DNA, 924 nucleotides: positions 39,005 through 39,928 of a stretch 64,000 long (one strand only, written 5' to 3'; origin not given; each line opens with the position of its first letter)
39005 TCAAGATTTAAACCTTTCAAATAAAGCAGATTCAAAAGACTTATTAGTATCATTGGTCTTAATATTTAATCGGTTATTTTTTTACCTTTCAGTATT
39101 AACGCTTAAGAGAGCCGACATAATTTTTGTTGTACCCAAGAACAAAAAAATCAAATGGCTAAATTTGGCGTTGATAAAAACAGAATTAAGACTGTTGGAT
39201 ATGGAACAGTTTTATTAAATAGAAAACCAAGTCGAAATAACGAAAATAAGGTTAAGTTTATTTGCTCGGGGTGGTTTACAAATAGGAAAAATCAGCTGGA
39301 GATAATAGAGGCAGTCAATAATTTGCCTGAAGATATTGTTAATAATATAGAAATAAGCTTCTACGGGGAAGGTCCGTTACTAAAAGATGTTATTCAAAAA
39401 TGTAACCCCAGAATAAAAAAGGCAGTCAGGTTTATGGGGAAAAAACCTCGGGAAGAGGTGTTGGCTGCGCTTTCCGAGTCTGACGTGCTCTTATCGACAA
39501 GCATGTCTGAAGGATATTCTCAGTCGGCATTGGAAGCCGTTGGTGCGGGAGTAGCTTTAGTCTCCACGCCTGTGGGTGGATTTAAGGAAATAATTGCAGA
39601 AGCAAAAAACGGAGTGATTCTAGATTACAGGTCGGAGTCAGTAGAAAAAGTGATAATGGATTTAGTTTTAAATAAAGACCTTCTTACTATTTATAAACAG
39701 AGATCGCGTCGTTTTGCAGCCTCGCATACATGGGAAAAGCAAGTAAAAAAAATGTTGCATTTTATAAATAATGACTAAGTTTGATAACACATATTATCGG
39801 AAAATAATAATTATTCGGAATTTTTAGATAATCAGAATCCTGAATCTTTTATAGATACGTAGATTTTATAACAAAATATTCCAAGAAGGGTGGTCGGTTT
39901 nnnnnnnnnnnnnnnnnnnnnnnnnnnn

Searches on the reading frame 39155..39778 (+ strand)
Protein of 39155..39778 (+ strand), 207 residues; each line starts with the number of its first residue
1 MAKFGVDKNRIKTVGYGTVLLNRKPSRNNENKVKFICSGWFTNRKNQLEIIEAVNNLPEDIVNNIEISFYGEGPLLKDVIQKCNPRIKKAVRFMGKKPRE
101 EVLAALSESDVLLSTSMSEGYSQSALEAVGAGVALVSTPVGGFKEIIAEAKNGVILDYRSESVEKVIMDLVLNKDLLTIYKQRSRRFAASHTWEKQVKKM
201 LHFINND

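Call 66: search_protein_families(library=pfam, proteins=[window:39155-39778:+], max_evalue=0.0001)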
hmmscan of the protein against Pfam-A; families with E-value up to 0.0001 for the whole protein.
window:39155-39778:+ (207 aa): 4 families
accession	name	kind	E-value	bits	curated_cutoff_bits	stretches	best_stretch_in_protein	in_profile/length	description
PF00534.26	Glycos_transf_1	-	1.5e-24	86.9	26.4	1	22-185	5-170/172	Glycosyl transferases group 1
PF13692.12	Glyco_trans_1_4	-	3.2e-18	66.8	27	1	34-162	3-131/142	Glycosyl transferases group 1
PF13524.12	Glyco_trans_1_2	-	2.4e-07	31.3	25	1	66-201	16-143/144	Glycosyl transferase-like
PF20706.3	GT4-conflict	-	3.3e-05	23.5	26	1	99-169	272-335/385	Family 4 Glycosyltransferase in conflict systems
